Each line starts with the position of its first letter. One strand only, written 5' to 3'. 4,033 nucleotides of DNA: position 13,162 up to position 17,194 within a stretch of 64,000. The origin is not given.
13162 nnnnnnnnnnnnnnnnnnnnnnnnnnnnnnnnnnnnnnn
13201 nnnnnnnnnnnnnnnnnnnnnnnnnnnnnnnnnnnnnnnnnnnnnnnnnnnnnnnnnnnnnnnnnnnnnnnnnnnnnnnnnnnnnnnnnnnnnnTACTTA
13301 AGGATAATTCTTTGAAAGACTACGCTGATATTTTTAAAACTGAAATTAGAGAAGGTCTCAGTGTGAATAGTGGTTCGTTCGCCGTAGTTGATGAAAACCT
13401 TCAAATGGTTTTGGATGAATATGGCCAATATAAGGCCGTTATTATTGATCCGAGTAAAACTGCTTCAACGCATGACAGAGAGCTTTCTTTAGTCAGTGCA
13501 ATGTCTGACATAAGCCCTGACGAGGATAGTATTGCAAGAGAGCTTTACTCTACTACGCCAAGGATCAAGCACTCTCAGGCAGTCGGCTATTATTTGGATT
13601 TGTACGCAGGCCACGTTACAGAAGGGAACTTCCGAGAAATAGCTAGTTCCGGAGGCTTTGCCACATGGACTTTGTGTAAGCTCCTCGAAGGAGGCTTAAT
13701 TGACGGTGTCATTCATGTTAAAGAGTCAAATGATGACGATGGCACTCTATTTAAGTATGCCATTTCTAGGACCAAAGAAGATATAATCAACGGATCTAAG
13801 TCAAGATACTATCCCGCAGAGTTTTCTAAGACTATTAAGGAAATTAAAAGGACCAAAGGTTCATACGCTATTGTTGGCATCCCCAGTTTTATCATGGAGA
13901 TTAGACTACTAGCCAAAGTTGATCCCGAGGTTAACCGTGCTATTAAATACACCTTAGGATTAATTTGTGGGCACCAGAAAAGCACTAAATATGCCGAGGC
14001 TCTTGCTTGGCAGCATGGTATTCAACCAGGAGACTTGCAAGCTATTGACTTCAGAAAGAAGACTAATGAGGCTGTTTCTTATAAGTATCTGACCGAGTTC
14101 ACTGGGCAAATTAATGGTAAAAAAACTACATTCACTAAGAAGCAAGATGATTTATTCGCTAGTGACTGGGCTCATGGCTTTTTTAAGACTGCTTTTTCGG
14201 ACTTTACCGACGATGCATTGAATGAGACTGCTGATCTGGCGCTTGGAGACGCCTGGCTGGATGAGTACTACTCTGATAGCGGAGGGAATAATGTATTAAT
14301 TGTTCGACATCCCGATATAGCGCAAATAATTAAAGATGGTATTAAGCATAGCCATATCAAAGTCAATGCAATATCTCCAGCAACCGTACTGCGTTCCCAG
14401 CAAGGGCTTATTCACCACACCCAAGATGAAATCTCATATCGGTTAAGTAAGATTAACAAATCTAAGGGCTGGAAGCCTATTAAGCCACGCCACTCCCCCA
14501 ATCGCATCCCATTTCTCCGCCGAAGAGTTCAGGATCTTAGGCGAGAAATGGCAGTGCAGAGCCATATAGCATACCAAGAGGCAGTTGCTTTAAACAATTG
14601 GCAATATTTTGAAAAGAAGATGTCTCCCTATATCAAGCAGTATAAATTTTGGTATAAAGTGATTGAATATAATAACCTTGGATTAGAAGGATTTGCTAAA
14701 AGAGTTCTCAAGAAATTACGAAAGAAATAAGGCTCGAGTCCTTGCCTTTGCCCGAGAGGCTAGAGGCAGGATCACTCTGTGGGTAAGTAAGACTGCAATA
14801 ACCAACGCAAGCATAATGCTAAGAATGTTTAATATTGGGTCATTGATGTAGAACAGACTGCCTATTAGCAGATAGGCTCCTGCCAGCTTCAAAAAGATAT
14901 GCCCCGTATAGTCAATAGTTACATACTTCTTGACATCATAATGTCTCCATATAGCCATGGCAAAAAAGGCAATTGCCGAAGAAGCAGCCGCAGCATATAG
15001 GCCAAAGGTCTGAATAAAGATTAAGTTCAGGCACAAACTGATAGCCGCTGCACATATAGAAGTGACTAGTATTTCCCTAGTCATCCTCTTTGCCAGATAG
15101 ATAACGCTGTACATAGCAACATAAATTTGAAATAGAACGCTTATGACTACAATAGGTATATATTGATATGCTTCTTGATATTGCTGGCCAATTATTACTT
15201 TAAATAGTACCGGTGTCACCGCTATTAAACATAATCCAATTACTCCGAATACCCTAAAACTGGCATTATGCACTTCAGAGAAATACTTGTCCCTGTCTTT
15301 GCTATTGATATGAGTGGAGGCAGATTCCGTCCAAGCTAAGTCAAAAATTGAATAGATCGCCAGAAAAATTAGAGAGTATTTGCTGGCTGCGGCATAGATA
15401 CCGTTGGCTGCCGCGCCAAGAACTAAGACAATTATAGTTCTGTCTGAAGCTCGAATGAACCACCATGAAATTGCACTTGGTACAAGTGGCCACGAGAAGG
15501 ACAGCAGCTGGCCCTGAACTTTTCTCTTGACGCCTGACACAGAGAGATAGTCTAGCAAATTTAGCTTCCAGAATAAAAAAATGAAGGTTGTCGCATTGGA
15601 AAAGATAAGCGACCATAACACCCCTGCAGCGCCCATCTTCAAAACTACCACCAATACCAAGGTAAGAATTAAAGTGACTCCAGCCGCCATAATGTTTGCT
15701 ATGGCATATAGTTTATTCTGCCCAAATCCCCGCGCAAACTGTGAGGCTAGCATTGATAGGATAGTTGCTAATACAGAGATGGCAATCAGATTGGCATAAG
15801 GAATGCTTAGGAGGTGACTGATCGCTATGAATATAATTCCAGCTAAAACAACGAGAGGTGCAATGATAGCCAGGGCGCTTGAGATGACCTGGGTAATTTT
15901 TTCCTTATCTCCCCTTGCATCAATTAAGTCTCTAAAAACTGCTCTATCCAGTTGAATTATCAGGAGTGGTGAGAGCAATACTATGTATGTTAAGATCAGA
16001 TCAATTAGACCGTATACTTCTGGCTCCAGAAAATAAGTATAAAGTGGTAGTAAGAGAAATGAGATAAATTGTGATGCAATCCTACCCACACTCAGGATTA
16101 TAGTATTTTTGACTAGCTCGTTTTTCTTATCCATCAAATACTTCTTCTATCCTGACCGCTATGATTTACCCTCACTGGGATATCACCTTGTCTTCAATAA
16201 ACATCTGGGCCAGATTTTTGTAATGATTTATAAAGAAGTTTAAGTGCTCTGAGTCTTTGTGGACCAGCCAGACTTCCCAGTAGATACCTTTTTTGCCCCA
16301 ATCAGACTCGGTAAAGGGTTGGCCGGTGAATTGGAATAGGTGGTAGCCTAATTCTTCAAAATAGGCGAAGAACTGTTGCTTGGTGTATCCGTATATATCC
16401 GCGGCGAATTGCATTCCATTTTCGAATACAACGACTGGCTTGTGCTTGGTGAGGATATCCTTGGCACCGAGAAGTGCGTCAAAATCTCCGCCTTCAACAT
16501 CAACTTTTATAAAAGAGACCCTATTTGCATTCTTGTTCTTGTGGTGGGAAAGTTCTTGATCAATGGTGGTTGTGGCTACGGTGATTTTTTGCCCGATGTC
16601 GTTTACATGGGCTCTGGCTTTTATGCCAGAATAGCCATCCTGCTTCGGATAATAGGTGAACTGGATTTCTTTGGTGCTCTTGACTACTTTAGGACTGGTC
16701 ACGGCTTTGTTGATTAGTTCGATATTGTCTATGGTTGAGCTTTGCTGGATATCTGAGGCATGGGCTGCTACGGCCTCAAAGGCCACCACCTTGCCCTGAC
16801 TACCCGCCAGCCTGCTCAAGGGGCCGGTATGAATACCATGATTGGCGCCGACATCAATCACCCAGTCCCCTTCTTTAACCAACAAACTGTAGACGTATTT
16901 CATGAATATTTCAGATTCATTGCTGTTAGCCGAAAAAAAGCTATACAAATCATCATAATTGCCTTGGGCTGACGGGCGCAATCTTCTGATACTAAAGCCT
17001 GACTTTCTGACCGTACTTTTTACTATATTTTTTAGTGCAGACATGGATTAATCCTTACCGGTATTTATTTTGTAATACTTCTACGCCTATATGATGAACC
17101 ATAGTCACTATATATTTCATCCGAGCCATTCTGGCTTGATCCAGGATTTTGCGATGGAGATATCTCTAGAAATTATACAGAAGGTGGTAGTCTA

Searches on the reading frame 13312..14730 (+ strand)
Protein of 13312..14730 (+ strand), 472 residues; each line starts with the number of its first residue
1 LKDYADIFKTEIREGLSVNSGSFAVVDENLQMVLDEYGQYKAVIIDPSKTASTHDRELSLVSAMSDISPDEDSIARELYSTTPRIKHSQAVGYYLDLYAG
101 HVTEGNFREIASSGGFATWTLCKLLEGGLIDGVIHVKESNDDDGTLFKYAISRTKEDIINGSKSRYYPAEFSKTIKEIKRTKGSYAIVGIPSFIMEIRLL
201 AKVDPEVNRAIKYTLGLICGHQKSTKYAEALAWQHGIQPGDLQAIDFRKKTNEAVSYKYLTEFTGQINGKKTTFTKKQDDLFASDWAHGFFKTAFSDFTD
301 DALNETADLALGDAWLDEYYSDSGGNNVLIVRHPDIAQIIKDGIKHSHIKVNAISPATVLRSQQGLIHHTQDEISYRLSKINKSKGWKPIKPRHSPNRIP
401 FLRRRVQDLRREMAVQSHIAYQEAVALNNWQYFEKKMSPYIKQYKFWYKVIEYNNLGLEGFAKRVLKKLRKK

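Call 89: search_protein_families(library=pfam, proteins=[window:13312-14730:+], max_evalue=0.00001)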
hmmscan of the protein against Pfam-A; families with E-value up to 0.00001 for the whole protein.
window:13312-14730:+ (472 aa): 2 families
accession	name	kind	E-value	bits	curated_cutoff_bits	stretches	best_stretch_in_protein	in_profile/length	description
PF04432.18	FrhB_FdhB_C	-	1.7e-22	80.3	23.3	1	184-355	3-148/150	Coenzyme F420 hydrogenase/dehydrogenase, beta subunit C terminus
PF04422.18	FrhB_FdhB_N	-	2.4e-19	69.7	22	1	98-176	2-78/78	Coenzyme F420 hydrogenase/dehydrogenase, beta subunit N-term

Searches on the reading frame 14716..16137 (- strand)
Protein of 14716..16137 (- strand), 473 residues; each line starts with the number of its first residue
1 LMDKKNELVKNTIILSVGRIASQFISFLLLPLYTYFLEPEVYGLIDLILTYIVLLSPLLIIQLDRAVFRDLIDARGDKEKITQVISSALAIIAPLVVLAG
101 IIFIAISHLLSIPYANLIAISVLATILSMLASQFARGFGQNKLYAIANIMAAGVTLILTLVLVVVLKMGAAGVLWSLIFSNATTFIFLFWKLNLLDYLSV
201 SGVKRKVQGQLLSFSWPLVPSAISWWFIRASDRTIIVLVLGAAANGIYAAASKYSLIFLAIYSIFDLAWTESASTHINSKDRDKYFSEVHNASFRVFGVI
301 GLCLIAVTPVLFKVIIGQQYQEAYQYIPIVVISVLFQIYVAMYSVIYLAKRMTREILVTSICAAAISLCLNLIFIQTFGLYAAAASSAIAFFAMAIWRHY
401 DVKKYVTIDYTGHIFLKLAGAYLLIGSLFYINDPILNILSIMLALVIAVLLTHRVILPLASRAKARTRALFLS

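Call 89: search_protein_families(library=pfam, proteins=[window:14716-16137:-], max_evalue=0.00001)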
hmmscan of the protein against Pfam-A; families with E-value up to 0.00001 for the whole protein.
window:14716-16137:- (473 aa): 2 families
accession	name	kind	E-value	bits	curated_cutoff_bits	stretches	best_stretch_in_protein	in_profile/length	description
PF01943.22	Polysacc_synt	-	6.2e-19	68.9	28.2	1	8-263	1-259/274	Polysaccharide biosynthesis protein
PF13440.11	Polysacc_synt_3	-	1e-08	35.2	23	1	36-323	5-291/293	Polysaccharide biosynthesis protein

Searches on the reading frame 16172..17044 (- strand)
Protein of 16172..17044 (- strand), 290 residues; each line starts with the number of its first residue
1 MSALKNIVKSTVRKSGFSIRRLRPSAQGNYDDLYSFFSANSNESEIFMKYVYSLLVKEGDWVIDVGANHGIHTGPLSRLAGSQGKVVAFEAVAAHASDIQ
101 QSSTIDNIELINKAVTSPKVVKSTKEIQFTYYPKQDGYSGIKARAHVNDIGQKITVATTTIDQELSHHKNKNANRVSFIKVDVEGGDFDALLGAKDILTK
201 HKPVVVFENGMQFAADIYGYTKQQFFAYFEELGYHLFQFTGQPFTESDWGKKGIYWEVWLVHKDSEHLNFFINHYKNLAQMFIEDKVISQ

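Call 89: search_protein_families(library=pfam, proteins=[window:16172-17044:-], max_evalue=0.00001)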
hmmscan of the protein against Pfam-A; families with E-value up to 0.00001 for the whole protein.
window:16172-17044:- (290 aa): 1 family
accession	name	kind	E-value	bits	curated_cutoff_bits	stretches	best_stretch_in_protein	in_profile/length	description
PF05050.19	Methyltransf_21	-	5.9e-17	62.8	22.7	1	64-235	1-172/173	Methyltransferase FkbM domain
